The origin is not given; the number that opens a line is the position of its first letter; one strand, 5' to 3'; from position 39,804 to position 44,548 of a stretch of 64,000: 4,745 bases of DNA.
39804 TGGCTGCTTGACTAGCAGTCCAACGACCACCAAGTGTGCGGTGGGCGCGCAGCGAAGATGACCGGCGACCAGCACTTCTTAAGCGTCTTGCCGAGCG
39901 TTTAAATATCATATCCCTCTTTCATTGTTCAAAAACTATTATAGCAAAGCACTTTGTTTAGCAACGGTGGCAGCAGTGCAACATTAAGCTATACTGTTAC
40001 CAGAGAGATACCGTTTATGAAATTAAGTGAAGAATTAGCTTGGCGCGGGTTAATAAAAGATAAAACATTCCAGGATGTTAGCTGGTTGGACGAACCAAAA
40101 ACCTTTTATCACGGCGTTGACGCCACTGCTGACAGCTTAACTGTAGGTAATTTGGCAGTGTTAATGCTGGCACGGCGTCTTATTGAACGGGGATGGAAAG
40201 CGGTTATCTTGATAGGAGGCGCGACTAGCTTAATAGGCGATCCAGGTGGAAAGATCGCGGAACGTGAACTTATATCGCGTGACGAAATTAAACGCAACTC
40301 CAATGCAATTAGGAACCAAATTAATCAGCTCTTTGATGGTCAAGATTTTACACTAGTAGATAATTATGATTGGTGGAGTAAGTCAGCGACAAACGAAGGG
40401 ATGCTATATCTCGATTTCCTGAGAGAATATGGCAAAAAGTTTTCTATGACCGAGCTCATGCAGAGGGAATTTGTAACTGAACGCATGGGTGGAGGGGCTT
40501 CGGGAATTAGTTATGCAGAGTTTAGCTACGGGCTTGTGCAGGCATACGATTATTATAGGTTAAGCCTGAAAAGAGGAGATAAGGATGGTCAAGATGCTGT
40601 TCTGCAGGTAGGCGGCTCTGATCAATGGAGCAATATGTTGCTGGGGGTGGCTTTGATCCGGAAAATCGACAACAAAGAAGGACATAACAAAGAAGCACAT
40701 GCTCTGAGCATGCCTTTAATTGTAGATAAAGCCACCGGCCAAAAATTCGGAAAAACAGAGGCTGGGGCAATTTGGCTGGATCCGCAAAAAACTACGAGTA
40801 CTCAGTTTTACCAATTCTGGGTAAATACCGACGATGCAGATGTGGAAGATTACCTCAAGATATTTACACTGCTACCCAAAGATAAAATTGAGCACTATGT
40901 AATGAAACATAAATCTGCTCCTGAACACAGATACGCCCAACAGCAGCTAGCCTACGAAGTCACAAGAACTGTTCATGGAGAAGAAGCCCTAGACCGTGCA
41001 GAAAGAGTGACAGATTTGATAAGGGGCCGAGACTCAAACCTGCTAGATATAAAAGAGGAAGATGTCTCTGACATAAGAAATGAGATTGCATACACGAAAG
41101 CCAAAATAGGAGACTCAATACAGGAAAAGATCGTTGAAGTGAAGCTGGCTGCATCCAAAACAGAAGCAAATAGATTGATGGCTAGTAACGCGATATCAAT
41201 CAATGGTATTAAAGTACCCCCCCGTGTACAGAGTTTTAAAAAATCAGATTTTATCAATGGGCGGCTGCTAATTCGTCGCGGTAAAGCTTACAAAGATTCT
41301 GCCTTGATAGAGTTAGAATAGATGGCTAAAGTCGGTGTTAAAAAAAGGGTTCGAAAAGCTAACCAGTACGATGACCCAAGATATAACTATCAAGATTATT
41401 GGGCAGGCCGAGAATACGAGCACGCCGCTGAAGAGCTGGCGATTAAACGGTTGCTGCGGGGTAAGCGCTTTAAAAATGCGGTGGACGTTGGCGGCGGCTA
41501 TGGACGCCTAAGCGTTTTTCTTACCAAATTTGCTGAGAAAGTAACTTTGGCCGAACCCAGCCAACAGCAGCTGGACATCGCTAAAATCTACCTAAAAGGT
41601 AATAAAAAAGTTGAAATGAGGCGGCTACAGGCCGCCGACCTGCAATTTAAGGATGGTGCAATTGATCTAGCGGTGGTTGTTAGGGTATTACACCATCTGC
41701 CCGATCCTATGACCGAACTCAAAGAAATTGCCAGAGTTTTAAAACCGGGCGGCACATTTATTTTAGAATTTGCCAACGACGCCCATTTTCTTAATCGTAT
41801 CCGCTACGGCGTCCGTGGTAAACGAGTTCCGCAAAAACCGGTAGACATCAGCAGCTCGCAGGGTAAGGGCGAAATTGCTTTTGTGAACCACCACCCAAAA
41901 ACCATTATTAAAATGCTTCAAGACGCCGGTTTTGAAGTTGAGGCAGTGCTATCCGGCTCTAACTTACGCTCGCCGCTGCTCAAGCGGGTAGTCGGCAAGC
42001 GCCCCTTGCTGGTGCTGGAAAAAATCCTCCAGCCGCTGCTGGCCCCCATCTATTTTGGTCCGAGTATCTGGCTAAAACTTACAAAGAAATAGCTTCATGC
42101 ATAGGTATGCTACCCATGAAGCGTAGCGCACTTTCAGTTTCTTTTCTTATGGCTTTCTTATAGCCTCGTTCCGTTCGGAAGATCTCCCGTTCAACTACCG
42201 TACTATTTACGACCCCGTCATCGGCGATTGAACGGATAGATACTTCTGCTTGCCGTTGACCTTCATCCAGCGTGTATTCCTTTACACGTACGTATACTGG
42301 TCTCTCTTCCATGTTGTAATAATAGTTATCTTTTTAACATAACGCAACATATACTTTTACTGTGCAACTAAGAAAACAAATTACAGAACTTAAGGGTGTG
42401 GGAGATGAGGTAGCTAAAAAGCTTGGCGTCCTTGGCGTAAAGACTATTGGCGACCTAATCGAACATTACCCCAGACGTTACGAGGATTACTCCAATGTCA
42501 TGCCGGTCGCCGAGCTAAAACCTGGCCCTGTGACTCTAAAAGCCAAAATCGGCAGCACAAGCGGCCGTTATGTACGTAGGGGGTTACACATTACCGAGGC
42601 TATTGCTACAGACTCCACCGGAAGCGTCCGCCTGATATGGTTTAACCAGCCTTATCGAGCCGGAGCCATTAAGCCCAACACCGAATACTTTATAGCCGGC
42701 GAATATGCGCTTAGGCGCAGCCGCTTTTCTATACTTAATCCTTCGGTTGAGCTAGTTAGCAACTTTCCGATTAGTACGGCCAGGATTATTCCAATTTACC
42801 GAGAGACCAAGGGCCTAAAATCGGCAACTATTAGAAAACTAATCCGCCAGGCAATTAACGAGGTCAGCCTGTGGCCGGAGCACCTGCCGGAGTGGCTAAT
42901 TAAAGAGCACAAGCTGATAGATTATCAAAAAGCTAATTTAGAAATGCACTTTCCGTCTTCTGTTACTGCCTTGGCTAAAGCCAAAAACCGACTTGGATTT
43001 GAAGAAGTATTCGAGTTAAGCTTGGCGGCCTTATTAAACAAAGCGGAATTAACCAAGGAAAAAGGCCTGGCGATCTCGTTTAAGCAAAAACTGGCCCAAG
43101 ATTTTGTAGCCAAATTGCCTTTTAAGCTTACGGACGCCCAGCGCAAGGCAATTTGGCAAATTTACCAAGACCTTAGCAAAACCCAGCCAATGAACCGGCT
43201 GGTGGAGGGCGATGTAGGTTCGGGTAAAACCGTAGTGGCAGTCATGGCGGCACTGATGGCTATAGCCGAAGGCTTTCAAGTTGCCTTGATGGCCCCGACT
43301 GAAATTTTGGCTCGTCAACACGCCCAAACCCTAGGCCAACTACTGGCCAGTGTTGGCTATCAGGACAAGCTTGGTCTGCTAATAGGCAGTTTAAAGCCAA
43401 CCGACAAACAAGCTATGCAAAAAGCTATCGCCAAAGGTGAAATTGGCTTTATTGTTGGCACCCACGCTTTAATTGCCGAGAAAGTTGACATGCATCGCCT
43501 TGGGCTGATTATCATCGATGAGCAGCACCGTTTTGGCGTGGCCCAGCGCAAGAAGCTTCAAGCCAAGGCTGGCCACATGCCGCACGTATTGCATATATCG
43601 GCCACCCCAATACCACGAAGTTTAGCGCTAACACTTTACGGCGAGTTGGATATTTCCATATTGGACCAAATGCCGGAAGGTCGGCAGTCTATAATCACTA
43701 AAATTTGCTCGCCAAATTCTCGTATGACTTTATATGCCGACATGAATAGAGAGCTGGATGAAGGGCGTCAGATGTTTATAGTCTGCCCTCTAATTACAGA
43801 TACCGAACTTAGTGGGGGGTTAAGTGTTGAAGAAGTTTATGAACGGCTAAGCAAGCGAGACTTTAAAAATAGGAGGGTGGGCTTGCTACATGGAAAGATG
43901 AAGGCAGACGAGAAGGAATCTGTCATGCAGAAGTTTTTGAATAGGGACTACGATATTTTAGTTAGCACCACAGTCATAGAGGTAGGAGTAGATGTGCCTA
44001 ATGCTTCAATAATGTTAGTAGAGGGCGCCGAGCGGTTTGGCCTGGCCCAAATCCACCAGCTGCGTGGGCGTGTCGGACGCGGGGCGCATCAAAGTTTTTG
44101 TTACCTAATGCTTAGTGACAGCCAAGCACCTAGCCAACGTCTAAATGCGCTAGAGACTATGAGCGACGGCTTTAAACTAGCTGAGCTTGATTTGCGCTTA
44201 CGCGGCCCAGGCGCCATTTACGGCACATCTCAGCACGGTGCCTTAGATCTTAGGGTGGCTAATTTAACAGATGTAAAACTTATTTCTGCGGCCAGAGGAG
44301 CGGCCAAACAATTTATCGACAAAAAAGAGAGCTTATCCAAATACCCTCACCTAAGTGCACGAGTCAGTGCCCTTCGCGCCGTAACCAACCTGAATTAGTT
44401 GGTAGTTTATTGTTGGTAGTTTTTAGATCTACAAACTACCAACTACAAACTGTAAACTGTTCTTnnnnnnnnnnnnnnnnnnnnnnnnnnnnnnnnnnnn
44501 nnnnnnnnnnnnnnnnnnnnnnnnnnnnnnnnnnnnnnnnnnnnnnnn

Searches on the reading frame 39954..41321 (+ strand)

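Call 18: search_protein_families(library=pfam, proteins=[window:39954-41321:+], max_evalue=0.0001)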
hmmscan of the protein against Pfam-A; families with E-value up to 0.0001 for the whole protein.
window:39954-41321:+ (455 aa): 2 families
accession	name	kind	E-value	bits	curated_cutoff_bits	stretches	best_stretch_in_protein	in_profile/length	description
PF00579.31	tRNA-synt_1b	-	2.4e-62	211.3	21.1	1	47-353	4-287/292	tRNA synthetases class I (W and Y)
PF22421.1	SYY_C-terminal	-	2.3e-08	34.2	27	1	385-444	17-77/83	Tyrosine--tRNA ligase SYY-like C-terminal domain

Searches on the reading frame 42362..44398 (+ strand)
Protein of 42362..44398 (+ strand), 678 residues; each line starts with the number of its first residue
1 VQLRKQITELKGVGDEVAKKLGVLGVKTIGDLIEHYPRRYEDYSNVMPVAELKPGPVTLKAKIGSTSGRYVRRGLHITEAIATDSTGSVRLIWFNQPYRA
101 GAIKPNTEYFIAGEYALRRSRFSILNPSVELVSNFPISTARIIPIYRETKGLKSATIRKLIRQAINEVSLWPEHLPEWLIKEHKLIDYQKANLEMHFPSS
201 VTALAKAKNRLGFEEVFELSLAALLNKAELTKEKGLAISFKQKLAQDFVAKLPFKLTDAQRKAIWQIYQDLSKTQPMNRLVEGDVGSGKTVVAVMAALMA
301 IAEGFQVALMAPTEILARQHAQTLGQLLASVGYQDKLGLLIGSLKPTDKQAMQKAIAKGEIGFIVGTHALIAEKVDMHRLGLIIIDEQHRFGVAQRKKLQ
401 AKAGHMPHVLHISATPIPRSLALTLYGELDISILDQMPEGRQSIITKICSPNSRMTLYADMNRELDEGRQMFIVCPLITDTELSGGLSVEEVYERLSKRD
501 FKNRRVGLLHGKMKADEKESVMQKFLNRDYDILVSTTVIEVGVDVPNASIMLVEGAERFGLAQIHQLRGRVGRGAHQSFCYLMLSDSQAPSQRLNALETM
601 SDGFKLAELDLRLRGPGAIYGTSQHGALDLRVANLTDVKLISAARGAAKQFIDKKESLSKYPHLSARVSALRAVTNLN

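Call 7: search_protein_families(library=ncbifam, proteins=[window:42362-44398:+], max_evalue=0.00001)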
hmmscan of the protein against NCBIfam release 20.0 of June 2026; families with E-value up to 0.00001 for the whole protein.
window:42362-44398:+ (678 aa): 32 families (the best 25 are shown)
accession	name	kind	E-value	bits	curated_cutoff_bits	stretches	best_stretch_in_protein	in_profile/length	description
NF008168.0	PRK10917.2-2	equivalog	1.6e-247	823.8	718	1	2-664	108-777/795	ATP-dependent DNA helicase RecG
NF008165.0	PRK10917.1-3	equivalog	1.9e-233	776.9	711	1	2-661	5-671/692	ATP-dependent DNA helicase RecG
TIGR00643.1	recG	equivalog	3.3e-209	696.7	659.4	1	24-647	1-628/629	ATP-dependent DNA helicase RecG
NF008170.0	PRK10917.2-4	equivalog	3.4e-203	676.9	975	1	2-669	128-813/826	ATP-dependent DNA helicase RecG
NF008163.0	PRK10917.1-1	equivalog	3.6e-179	597.4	796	1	5-656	9-672/692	ATP-dependent DNA helicase RecG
NF008167.0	PRK10917.2-1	equivalog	1.2e-171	572.5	995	1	13-670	12-731/744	ATP-dependent DNA helicase RecG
NF008166.0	PRK10917.1-4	equivalog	8.6e-167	556.3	864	1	14-659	20-688/705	ATP-dependent DNA helicase RecG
NF008164.0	PRK10917.1-2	equivalog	4.8e-166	554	785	1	5-660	13-679/704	ATP-dependent DNA helicase RecG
TIGR00580.2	mfd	equivalog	1.1e-113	381.4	800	1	214-628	392-800/907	transcription-repair coupling factor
NF008169.0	PRK10917.2-3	equivalog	9e-107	358.1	555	1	16-645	6-600/610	ATP-dependent DNA helicase RecG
NF007966.0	PRK10689.1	equivalog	2e-76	257.6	1329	1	225-629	570-968/1148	transcription-repair coupling factor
TIGR01054.1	rgy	equivalog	1.1e-14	53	471.7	1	221-387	43-208/1172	reverse gyrase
NF010337.0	PRK13766.1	equivalog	1.5e-14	53.1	610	1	278-390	32-143/781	Hef nuclease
NF041063.1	DpdF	equivalog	4.6e-13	48.6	550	1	489-595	390-494/813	protein DpdF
TIGR00595.1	priA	equivalog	8.8e-13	47.7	230.35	1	280-406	1-120/509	replication restart helicase PriA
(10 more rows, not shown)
